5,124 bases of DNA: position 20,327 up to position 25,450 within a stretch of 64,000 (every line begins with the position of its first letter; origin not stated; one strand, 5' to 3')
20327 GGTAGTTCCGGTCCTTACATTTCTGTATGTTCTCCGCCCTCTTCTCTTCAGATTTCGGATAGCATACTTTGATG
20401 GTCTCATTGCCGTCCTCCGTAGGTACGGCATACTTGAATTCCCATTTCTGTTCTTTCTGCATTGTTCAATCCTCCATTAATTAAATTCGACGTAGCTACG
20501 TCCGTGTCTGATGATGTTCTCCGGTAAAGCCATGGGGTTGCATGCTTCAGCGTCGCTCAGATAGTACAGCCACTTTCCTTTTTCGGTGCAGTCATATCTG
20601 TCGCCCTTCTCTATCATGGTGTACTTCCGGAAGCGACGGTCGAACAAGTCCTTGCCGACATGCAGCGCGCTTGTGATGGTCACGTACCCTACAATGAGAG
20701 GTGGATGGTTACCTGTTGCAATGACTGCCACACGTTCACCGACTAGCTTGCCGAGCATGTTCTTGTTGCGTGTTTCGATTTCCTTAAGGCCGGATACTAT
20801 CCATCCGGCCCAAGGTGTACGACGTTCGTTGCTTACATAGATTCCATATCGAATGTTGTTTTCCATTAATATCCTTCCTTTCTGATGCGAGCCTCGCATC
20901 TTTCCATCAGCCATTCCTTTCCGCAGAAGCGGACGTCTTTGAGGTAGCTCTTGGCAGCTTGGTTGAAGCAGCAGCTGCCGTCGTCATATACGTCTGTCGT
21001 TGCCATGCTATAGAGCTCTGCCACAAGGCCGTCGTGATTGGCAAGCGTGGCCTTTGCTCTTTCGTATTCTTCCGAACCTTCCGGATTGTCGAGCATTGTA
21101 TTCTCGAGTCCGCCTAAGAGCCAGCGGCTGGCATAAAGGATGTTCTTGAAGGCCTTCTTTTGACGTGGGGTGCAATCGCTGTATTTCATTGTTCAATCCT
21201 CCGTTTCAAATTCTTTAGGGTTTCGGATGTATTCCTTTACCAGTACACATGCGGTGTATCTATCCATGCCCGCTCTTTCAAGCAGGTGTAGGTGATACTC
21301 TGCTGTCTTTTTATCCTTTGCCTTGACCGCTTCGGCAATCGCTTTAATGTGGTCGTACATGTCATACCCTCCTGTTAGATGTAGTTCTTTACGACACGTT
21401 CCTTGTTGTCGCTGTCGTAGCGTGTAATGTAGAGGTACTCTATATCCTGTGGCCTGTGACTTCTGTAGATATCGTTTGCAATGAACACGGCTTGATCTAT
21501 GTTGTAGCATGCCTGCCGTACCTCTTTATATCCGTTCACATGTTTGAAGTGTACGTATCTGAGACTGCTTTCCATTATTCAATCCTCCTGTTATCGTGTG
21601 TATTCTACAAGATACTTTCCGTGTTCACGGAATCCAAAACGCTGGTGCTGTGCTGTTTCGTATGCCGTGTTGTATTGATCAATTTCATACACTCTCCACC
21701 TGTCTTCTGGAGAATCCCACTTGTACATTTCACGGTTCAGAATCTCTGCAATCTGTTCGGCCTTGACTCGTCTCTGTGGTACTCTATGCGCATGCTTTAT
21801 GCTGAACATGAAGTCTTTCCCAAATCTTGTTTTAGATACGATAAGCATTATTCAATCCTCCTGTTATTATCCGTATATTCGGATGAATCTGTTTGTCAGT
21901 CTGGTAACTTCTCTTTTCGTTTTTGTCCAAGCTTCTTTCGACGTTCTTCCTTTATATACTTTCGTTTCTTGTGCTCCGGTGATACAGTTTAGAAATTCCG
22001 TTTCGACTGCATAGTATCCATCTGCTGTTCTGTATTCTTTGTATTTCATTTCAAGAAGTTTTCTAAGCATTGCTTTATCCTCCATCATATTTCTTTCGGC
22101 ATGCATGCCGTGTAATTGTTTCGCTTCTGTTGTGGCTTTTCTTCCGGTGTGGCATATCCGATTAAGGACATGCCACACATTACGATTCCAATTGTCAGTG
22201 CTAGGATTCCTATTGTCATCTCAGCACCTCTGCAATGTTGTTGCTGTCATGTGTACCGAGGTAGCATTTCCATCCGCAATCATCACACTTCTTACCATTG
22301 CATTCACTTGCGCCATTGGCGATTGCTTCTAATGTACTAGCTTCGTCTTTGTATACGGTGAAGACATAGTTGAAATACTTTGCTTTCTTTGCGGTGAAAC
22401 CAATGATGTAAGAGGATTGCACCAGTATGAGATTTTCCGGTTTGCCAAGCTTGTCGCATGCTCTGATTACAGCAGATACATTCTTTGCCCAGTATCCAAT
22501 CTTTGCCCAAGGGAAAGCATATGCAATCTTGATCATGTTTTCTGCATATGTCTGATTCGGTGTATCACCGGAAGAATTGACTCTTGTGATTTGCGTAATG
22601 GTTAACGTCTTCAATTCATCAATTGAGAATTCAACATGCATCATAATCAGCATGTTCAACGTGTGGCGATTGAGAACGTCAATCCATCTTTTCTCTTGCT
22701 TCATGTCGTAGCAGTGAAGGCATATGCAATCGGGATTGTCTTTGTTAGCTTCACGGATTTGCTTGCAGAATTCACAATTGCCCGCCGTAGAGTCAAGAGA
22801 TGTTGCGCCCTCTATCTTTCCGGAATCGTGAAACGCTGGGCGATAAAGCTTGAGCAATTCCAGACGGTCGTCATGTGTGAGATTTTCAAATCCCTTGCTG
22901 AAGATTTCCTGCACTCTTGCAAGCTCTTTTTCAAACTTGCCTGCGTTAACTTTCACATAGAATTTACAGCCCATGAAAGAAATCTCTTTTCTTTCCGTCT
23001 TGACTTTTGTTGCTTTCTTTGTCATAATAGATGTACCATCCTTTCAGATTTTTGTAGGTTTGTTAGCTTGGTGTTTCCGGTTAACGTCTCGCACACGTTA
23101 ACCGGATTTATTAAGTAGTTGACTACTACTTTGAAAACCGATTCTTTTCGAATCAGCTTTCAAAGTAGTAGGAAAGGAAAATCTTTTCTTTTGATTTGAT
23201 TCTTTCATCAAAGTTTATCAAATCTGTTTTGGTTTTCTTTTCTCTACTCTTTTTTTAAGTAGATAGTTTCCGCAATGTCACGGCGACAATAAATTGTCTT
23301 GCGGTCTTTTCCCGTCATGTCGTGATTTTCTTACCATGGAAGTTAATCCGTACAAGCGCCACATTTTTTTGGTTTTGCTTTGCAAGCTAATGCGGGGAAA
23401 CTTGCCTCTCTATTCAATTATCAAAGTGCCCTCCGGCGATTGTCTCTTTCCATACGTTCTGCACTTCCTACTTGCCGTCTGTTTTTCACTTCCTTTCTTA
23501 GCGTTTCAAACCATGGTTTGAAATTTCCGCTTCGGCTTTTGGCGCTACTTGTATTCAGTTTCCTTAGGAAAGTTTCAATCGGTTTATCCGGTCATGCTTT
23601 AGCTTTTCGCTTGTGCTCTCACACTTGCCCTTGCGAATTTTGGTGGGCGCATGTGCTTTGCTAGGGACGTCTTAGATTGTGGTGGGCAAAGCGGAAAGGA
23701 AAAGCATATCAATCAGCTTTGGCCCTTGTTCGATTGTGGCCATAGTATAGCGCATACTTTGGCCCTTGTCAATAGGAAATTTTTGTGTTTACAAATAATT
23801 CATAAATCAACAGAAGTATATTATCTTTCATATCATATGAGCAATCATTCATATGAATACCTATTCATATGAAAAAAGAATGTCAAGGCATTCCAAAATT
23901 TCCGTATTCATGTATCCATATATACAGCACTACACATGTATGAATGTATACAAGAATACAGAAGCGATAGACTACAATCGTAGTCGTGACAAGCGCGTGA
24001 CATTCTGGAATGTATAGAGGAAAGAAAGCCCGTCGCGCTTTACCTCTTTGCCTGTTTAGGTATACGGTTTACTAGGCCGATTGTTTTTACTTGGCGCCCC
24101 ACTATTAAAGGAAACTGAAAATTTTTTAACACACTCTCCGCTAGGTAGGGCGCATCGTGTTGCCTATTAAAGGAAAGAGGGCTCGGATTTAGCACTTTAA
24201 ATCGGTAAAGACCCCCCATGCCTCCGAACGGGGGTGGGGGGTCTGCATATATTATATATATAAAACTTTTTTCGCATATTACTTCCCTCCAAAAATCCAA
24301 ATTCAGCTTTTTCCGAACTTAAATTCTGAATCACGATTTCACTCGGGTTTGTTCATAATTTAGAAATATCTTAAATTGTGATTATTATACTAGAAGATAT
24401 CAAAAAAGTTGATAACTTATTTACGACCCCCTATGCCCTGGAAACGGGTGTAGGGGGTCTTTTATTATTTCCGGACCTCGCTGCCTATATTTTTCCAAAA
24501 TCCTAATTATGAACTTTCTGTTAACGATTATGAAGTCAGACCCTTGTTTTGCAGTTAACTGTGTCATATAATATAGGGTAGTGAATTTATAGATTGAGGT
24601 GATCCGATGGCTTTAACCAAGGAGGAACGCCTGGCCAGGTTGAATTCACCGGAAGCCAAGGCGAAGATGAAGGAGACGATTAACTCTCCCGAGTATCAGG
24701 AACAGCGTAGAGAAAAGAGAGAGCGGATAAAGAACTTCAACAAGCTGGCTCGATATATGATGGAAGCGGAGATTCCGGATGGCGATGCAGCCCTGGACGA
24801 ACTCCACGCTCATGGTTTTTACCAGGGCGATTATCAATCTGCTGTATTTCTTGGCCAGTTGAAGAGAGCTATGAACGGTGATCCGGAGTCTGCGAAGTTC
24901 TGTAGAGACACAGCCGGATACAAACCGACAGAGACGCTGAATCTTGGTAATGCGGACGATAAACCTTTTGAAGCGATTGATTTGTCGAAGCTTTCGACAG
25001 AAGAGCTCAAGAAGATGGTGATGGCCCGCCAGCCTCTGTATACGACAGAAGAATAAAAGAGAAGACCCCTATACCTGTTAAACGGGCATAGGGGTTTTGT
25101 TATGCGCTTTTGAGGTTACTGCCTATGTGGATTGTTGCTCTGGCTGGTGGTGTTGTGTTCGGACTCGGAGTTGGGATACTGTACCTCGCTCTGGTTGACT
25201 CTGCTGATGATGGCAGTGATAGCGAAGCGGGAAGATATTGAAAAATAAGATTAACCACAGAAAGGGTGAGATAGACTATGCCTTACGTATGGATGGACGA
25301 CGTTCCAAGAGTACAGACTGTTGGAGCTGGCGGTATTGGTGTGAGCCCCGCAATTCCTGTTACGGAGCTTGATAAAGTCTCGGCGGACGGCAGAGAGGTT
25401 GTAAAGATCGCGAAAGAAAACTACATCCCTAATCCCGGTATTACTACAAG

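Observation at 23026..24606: A 1.5-kb non-coding divergent control region with multiple palindromes, repeated motifs and a family of GC-rich terminator hairpins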

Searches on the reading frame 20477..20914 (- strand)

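Call 10: search_protein_families(library=pfam, proteins=[window:20477-20914:-], max_evalue=0.01)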
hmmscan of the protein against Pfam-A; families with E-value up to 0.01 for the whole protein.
window:20477-20914:- (145 aa): 0 families

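Call 36: search_protein_families(library=phrogs, proteins=[window:20477-20914:-], max_evalue=0.001)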
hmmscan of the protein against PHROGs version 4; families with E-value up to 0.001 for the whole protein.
window:20477-20914:- (145 aa): 1 family
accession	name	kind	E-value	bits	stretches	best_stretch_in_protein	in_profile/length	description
phrog_3193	-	unknown function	2.3e-05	25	1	32-68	91-124/269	-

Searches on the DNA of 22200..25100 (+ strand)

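Call 9: search_dna_similar(query=window:22200-25100:+, collection=phages, mode=distant, max_rows=30)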
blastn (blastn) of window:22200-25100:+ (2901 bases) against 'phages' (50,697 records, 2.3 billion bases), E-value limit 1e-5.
No match.
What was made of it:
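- Closest known: Non-coding origin region of lactococcal Ceduovirus. Different: There is no sequence similarity to any phage record (call 9).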

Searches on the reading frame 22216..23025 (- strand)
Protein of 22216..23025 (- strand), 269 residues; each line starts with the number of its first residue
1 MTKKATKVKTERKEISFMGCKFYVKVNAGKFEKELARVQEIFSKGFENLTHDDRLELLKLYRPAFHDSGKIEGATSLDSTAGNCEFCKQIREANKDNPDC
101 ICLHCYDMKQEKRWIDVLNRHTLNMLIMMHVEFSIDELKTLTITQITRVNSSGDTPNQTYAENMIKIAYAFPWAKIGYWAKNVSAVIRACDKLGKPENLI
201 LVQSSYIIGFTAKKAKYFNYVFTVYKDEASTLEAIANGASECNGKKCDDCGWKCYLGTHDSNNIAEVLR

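Call 10: search_protein_families(library=pfam, proteins=[window:22216-23025:-], max_evalue=0.01)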
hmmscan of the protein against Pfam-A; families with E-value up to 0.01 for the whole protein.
window:22216-23025:- (269 aa): 1 family
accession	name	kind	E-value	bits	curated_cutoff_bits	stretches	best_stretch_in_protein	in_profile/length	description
PF17338.8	GP88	-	1.4e-11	45.2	24.4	1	79-248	30-207/230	Gene product 88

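Call 11: find_related_loci(query=window:22216-23025:-, collection=viral_contigs, flank=6000)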
Query window:22216-23025:- (269 aa) in viral_contigs; peptide patterns used: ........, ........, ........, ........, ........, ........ (x = any residue, [..] = any of these).
5 stretches matched a pattern, but none encodes a relative of the query by tblastn (E <= 1e-3).

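Call 36: search_protein_families(library=phrogs, proteins=[window:22216-23025:-], max_evalue=0.001)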
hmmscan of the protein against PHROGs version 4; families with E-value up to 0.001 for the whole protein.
window:22216-23025:- (269 aa): 0 families

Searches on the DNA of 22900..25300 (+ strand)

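Call 6: search_rna_families(source=window, start=22900, end=25300, threshold=evalue, max_evalue=10, show_alignments=3)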
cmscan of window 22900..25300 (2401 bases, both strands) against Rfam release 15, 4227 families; matches with E-value up to 10: 17.
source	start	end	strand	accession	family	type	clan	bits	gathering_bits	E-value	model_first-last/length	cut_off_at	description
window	24394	24471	+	RF02371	PyrG_leader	Cis-reg; leader;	-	22.6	65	5.7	1-78/78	no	PyrG leader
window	23901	23962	-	RF04217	mir-297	Gene; miRNA;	-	20.7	90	2.2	8-65/71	no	mir-297 microRNA precursor family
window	23899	23964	-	RF04052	mir-466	Gene; miRNA;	-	20.3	85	1.3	1-80/80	no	mir-466 microRNA precursor family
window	23899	23964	+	RF04052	mir-466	Gene; miRNA;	-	19.8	85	1.8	1-80/80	no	mir-466 microRNA precursor family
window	23124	23171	-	RF04033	mir-8512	Gene; miRNA;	-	18.9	90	0.96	1-61/61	no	mir-8512 microRNA precursor family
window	23898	23963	-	RF04154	mir-1277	Gene; miRNA;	-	18.8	81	4.7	1-78/78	no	mir-1277 microRNA precursor family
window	23900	23963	-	RF04176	mir-3149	Gene; miRNA;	-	18.4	100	4.8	1-83/83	no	mir-3149 microRNA precursor family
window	22900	22950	+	RF02834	VqmR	Gene; sRNA;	-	18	76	2.6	103-154/154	5'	Vibrio RNA VqmR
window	23900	23963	-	RF04241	mir-5014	Gene; miRNA;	-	18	101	2.9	1-123/123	no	mir-5014 microRNA precursor family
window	24507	24676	+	RF01884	LINC00901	Gene; lncRNA;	-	17.2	55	3.1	1-152/152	no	Non-coding RNA BC040587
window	23892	23965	-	RF04282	mir-507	Gene; miRNA;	CL00136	16.7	79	5.8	1-82/82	no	mir-507 microRNA precursor family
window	23839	23894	-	RF01795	FourU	Cis-reg; thermoregulator;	-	16.7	60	6.3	1-65/65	no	FourU thermometer RNA element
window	23882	23983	-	RF01927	MIR1222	Gene; miRNA;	-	16.1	90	7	1-134/134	no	MIR1222 microRNA precursor family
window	24425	24508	+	RF02181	ST7-AS2_1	Gene; lncRNA;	-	15.4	80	6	1-72/72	no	ST7 antisense RNA 2 conserved region 1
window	24720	24781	+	RF01306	sR52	Gene; snRNA; snoRNA; CD-box;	-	15.2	50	5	1-60/60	no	Small nucleolar RNA sR52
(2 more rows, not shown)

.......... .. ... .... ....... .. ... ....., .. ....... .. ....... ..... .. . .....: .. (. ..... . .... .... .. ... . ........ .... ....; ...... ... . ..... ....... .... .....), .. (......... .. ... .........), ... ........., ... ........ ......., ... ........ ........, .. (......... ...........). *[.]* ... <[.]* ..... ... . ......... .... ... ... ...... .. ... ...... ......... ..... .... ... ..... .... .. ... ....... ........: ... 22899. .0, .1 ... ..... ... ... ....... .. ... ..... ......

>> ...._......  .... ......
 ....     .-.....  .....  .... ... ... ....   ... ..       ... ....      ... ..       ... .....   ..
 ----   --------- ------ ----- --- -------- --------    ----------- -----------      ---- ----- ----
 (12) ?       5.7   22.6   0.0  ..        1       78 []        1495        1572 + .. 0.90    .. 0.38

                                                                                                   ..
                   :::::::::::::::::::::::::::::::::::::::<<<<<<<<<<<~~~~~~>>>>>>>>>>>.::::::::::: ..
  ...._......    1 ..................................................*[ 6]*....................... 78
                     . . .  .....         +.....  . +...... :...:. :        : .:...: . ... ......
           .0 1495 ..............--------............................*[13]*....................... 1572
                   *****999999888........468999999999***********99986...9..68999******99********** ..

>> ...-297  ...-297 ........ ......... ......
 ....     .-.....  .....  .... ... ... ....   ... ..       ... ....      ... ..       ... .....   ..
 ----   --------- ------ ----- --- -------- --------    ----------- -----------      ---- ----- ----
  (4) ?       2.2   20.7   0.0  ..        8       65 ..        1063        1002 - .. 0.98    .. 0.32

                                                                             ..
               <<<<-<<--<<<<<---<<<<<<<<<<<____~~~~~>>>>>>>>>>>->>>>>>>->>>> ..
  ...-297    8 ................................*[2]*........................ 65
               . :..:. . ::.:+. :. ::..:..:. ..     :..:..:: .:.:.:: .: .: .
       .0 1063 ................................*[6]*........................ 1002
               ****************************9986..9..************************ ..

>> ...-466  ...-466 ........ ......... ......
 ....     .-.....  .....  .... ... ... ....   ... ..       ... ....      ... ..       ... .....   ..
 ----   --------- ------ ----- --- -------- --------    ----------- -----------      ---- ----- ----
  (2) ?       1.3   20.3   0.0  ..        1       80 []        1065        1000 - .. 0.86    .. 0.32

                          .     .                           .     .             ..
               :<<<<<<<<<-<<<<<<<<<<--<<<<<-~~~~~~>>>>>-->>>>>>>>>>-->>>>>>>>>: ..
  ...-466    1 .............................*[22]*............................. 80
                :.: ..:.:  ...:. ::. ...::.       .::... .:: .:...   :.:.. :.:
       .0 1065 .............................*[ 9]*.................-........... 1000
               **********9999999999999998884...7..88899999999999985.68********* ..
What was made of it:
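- On Any Rfam RNA family: The best hit at the E-value threshold is the PyrG leader at 22.6 bits against a gathering score of 65, and that match is just the terminator (call 6).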

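Call 94: search_rna_families(sources=[L004, L048, L020, L016, L017, L040, L045, L008, L011, L010, L043, L050, L052, L015, L054, L053, L014], threshold=gathering)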
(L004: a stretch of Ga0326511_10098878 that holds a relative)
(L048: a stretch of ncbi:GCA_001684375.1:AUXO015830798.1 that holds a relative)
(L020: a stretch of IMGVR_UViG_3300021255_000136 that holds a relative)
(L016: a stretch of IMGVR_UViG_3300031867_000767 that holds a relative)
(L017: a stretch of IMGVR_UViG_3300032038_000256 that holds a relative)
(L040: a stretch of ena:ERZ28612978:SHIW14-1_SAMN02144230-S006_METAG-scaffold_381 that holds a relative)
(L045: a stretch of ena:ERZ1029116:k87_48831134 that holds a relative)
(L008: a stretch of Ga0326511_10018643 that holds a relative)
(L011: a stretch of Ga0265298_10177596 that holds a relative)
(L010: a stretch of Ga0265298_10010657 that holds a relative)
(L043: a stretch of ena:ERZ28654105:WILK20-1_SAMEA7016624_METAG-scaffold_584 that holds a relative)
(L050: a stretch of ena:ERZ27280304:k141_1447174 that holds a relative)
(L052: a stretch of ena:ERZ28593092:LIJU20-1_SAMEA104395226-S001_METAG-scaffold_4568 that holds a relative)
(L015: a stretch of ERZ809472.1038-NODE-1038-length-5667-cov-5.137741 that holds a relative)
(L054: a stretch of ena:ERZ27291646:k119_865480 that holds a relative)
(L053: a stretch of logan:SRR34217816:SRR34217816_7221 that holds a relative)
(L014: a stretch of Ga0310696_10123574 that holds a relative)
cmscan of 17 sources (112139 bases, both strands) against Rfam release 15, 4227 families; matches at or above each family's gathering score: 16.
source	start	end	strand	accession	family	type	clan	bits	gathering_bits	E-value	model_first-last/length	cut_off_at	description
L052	1847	1915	-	RF02679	Pistol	Gene; ribozyme;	-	73.6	34.5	2.7e-11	1-68/68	no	Pistol ribozyme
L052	2645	2713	-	RF02679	Pistol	Gene; ribozyme;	-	72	34.5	6.2e-11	1-68/68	no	Pistol ribozyme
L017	1448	1517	-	RF02679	Pistol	Gene; ribozyme;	-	69.9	34.5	1.9e-10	1-68/68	no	Pistol ribozyme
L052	2270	2339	-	RF02679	Pistol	Gene; ribozyme;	-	67.3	34.5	7.7e-10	1-68/68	no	Pistol ribozyme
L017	2381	2450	-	RF02679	Pistol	Gene; ribozyme;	-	66.3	34.5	1.3e-09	1-68/68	no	Pistol ribozyme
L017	1815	1881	-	RF02679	Pistol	Gene; ribozyme;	-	65.7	34.5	1.8e-09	1-68/68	no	Pistol ribozyme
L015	1022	1091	-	RF02679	Pistol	Gene; ribozyme;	-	64.3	34.5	3.6e-09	1-68/68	no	Pistol ribozyme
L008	1784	1853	-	RF02679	Pistol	Gene; ribozyme;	-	62.3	34.5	1.1e-08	1-68/68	no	Pistol ribozyme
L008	1439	1507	-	RF02679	Pistol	Gene; ribozyme;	-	59.9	34.5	3.8e-08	1-68/68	no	Pistol ribozyme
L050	1438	1502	-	RF02684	Twister-P5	Gene; ribozyme;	CL00120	59.8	37.6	1.1e-09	1-58/58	no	Type-P5 twister ribozyme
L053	2361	2428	-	RF02679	Pistol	Gene; ribozyme;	-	59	34.5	6.1e-08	1-68/68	no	Pistol ribozyme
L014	342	410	-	RF02679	Pistol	Gene; ribozyme;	-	56.2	34.5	2.6e-07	1-68/68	no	Pistol ribozyme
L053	496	564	-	RF02679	Pistol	Gene; ribozyme;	-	53.2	34.5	1.3e-06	1-68/68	no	Pistol ribozyme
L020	386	457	-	RF02679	Pistol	Gene; ribozyme;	-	51.5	34.5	3.2e-06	1-68/68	no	Pistol ribozyme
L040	316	387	-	RF02679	Pistol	Gene; ribozyme;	-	47.2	34.5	2.9e-05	1-68/68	no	Pistol ribozyme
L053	1751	1817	-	RF02679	Pistol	Gene; ribozyme;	-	44.4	34.5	0.00013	1-68/68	no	Pistol ribozyme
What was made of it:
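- On Any Rfam RNA family: The gaps in the relatives also have no hits (call 94).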
